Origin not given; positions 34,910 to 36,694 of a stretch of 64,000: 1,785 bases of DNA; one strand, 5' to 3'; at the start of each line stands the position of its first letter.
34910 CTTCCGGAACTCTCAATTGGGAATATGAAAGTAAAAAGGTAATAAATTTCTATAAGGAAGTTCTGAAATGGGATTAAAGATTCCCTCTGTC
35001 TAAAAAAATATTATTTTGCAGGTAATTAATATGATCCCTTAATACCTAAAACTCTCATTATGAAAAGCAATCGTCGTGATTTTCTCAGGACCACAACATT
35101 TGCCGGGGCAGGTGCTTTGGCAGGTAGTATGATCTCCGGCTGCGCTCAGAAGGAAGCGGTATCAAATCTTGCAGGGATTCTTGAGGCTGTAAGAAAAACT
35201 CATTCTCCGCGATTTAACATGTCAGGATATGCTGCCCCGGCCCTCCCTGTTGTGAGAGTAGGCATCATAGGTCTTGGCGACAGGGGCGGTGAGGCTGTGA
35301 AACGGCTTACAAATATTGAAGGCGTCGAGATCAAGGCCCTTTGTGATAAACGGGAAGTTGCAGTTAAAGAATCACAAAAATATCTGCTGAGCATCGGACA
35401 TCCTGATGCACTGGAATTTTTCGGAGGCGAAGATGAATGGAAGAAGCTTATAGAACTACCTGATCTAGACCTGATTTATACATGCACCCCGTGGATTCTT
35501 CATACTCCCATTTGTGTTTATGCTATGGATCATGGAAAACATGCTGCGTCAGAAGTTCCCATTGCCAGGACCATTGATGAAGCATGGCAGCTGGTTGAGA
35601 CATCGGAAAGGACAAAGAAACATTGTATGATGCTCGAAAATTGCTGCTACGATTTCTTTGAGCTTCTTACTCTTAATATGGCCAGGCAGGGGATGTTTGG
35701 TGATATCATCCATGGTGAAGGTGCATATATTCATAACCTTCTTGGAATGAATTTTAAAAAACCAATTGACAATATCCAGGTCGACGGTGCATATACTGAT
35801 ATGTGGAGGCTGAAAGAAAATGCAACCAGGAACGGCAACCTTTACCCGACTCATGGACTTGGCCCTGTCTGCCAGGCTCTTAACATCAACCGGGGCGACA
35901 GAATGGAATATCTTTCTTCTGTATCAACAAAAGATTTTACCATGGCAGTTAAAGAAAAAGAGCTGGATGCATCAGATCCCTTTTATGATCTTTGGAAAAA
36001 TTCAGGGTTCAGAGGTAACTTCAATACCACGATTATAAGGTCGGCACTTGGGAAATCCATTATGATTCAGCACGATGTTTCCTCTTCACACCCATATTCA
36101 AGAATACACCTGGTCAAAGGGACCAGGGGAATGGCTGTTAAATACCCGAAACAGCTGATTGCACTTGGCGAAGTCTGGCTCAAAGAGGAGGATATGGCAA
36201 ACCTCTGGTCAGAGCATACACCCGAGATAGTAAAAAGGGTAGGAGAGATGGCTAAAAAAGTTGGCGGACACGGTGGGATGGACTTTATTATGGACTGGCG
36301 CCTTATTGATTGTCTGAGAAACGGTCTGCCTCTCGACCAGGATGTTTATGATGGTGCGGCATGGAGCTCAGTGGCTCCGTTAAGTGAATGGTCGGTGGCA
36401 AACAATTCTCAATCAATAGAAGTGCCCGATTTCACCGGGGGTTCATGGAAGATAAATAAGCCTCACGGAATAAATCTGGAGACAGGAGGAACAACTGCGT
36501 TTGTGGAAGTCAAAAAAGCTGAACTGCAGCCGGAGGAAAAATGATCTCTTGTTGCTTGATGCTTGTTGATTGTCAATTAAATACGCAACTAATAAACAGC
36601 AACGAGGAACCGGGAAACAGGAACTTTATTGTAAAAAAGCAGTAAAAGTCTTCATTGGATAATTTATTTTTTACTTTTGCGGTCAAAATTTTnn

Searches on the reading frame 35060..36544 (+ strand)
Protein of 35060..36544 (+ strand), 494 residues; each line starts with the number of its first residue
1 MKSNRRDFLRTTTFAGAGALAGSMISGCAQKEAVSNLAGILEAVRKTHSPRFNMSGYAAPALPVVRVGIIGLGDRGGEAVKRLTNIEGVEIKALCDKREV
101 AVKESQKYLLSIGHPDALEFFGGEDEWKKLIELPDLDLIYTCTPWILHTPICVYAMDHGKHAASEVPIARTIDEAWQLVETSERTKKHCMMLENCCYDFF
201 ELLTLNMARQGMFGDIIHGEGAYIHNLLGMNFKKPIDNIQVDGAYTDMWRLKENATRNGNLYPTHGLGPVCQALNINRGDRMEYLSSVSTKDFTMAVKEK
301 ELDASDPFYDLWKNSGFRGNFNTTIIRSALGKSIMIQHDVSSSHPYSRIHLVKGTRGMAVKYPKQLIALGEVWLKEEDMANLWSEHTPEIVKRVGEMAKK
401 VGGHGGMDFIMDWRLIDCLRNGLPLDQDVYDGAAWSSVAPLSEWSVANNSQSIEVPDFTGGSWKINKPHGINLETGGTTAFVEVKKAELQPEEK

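Call 13: search_protein_families(library=pfam, proteins=[window:35060-36544:+])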
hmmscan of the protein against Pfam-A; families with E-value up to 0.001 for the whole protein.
window:35060-36544:+ (494 aa): 2 families
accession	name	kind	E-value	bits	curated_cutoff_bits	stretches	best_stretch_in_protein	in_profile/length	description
PF21252.2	Glyco_hydro_109_C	-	4.8e-41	140.5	27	1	203-383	2-184/187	Glycosyl hydrolase 109, C-terminal domain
PF01408.29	GFO_IDH_MocA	-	5.1e-10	40.5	24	1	65-191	1-118/120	Oxidoreductase family, NAD-binding Rossmann fold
